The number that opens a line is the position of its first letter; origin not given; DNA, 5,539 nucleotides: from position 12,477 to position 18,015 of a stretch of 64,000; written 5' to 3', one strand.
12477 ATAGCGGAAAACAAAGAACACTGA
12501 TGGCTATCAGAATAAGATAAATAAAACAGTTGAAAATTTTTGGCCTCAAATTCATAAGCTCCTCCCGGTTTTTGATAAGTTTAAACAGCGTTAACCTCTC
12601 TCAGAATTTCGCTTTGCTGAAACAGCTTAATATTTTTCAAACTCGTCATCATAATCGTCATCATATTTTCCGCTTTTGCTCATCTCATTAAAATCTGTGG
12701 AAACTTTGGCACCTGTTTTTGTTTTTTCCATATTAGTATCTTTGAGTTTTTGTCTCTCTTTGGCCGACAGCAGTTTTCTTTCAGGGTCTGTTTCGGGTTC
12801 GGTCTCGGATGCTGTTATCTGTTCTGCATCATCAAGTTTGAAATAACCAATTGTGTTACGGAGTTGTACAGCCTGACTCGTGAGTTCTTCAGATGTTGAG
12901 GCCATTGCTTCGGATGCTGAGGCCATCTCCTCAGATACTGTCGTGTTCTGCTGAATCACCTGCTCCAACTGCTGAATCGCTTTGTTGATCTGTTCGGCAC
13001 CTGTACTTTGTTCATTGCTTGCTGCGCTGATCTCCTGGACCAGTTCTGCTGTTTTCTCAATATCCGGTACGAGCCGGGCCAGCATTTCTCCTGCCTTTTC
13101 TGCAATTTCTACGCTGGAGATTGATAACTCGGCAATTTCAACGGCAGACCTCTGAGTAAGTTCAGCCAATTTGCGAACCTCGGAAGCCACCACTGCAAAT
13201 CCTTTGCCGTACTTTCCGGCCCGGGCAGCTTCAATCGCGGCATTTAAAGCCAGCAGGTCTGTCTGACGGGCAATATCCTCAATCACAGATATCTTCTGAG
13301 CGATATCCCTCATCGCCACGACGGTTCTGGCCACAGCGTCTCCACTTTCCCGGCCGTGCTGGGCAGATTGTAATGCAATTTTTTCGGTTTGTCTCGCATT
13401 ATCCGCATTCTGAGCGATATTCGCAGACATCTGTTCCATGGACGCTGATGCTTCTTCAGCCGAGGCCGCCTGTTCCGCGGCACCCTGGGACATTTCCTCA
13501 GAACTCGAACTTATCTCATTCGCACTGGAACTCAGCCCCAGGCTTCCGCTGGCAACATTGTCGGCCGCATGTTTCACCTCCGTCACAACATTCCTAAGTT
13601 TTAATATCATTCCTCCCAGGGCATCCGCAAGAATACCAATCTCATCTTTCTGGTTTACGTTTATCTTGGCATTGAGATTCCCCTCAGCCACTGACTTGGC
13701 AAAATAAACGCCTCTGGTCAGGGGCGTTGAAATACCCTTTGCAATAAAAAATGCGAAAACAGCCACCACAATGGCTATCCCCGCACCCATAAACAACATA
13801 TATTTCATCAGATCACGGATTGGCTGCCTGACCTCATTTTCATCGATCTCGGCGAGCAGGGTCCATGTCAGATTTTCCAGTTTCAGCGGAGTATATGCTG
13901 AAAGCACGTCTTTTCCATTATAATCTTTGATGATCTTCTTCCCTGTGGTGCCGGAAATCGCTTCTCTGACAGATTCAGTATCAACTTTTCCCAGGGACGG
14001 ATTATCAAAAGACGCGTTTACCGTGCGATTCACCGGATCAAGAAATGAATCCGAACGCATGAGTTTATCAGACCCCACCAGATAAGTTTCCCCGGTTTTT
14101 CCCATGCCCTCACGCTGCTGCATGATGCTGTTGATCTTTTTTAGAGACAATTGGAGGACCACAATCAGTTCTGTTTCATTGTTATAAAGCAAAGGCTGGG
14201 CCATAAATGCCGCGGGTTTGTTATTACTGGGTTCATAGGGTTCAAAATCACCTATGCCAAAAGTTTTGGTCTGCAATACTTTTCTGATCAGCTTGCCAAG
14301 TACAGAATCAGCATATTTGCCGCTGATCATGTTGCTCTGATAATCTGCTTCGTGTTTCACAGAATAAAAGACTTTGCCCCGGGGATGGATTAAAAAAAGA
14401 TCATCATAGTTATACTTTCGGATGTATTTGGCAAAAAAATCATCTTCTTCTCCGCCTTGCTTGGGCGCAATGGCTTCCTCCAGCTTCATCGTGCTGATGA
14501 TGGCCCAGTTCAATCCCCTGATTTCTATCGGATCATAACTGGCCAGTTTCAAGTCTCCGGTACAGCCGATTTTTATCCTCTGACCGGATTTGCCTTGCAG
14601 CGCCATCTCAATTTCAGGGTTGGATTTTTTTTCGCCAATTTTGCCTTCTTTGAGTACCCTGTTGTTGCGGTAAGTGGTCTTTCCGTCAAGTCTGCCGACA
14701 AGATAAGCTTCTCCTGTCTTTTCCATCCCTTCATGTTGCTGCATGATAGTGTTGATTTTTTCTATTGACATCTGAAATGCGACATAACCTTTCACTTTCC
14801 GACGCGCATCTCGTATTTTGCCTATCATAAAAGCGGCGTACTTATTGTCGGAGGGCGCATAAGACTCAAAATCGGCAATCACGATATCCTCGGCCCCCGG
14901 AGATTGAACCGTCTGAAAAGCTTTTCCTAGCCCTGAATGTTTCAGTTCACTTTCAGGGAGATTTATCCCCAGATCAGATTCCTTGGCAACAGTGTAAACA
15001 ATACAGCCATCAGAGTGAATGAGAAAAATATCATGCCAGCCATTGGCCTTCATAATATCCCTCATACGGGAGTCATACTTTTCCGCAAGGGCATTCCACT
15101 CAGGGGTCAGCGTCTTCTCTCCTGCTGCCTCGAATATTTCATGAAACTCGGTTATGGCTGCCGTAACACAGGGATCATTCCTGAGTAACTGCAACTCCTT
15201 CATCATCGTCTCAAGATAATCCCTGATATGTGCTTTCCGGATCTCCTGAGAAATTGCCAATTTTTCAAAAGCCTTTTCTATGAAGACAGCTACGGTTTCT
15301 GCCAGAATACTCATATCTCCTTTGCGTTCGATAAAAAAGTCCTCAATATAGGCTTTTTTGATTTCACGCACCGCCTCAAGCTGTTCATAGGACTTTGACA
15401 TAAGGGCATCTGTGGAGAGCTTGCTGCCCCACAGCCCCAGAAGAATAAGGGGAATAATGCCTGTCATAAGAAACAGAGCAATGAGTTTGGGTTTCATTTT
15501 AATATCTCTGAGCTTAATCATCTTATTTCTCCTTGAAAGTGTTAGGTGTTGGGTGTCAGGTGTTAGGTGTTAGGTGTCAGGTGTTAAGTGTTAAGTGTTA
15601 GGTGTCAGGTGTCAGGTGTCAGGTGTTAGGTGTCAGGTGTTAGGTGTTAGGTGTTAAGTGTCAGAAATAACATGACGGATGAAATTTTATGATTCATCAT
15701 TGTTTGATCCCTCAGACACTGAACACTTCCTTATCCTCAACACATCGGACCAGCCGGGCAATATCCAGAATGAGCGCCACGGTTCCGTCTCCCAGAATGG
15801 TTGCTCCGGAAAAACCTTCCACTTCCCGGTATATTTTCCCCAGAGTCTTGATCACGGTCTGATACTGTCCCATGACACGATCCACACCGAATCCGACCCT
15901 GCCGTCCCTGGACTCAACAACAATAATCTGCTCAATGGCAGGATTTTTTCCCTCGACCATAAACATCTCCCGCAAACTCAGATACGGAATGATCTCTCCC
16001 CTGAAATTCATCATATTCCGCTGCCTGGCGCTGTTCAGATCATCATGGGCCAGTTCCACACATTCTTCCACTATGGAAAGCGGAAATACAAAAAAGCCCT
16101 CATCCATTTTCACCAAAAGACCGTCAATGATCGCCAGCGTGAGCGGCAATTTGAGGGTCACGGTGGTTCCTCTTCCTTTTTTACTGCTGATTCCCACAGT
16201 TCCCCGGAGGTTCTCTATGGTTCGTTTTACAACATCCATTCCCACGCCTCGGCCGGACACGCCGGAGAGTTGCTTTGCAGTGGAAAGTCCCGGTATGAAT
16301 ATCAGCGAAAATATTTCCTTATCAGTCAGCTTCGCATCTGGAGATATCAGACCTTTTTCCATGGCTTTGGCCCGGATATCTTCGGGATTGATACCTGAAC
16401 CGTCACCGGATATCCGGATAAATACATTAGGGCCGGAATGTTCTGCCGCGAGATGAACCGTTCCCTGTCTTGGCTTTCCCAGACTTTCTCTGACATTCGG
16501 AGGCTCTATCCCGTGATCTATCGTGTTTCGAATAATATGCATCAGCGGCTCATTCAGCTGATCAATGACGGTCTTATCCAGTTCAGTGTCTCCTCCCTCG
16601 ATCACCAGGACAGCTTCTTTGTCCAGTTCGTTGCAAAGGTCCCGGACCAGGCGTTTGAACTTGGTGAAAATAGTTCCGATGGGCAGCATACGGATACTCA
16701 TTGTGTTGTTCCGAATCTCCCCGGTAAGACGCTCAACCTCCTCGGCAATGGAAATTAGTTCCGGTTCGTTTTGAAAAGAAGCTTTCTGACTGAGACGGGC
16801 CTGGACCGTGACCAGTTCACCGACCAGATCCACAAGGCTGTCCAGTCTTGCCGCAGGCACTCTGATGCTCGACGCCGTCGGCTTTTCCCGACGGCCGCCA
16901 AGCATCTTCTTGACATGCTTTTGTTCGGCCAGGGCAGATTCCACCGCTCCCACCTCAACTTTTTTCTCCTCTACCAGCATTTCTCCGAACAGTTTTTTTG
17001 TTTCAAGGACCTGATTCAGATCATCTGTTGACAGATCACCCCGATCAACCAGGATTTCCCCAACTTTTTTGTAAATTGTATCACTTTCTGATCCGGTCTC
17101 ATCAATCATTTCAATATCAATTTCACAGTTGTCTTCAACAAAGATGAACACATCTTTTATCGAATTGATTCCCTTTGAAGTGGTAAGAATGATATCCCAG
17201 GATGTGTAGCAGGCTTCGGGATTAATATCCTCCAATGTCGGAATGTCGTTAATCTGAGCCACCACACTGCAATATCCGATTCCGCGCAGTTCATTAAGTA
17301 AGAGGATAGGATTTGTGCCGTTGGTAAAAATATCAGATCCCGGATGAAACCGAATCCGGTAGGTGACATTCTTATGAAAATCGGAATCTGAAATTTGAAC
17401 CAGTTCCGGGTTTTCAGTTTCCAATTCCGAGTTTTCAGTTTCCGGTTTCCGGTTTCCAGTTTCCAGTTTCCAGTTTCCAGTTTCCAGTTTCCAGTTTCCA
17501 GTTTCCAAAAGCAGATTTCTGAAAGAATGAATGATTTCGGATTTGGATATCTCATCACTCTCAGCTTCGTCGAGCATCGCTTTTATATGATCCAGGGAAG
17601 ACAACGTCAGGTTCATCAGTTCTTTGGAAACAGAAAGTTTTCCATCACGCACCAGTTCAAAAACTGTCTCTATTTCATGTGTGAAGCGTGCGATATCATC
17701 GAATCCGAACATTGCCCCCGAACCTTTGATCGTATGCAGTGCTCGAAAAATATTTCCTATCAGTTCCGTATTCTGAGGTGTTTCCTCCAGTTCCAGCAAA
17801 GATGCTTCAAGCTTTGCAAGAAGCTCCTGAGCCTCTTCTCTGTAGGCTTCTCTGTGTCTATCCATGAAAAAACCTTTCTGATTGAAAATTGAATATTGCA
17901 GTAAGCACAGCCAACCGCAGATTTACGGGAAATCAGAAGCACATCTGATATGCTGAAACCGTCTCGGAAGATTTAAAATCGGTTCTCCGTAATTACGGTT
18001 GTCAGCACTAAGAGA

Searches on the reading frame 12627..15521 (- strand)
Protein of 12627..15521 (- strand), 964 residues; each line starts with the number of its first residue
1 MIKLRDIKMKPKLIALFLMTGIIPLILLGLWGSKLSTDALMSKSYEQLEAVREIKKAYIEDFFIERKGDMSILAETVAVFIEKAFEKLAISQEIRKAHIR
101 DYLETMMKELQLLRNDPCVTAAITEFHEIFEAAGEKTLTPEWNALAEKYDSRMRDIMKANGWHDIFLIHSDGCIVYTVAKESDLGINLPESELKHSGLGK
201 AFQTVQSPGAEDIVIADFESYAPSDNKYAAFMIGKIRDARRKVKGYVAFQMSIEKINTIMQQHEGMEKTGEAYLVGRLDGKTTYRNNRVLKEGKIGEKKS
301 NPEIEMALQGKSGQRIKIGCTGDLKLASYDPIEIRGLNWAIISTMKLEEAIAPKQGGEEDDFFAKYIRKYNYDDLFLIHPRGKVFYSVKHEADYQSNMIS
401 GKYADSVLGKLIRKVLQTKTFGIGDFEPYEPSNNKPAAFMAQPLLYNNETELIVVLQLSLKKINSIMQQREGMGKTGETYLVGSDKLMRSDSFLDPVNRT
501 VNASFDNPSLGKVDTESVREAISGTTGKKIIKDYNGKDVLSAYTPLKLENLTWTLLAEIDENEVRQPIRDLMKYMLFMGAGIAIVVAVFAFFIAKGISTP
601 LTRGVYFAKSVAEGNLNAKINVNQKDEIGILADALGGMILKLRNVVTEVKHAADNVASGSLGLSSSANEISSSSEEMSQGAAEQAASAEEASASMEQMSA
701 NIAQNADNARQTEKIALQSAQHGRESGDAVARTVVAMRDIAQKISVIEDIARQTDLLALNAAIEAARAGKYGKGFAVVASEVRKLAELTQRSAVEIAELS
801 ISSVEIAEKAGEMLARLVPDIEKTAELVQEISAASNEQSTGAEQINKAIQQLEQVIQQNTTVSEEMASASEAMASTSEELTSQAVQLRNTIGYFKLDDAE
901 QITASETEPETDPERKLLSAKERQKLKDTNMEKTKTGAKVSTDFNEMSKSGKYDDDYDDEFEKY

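Call 48: search_protein_families(library=pfam, proteins=[window:12627-15521:-], max_evalue=0.001)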
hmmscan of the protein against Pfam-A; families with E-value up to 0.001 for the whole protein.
window:12627-15521:- (964 aa): 3 families
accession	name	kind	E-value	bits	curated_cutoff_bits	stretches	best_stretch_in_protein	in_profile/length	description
PF00015.26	MCPsignal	-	2.2e-32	112.7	34.6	1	714-855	9-171/172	Methyl-accepting chemotaxis protein (MCP) signalling domain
PF02743.24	dCache_1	-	8.6e-23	81.6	45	2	368-556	64-238/240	Cache domain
PF00672.30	HAMP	-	2.9e-07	31.1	25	1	608-643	17-52/53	HAMP domain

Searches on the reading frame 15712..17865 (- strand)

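Call 48: search_protein_families(library=pfam, proteins=[window:15712-17865:-], max_evalue=0.001)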
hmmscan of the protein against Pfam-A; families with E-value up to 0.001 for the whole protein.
window:15712-17865:- (717 aa): 4 families
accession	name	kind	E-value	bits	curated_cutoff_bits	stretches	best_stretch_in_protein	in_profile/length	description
PF01584.24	CheW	-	2.8e-26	92.2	23.5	1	582-707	2-135/138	CheW-like domain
PF01627.28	Hpt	-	5.7e-17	62.2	24.6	1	6-102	4-82/84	Hpt domain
PF02518.31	HATPase_c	-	5.9e-16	59.3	26.4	1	439-576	4-110/111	Histidine kinase-, DNA gyrase B-, and HSP90-like ATPase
PF02895.20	H-kinase_dim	-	1.3e-12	48.5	23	1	332-391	2-68/68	Signal transducing histidine kinase, homodimeric domain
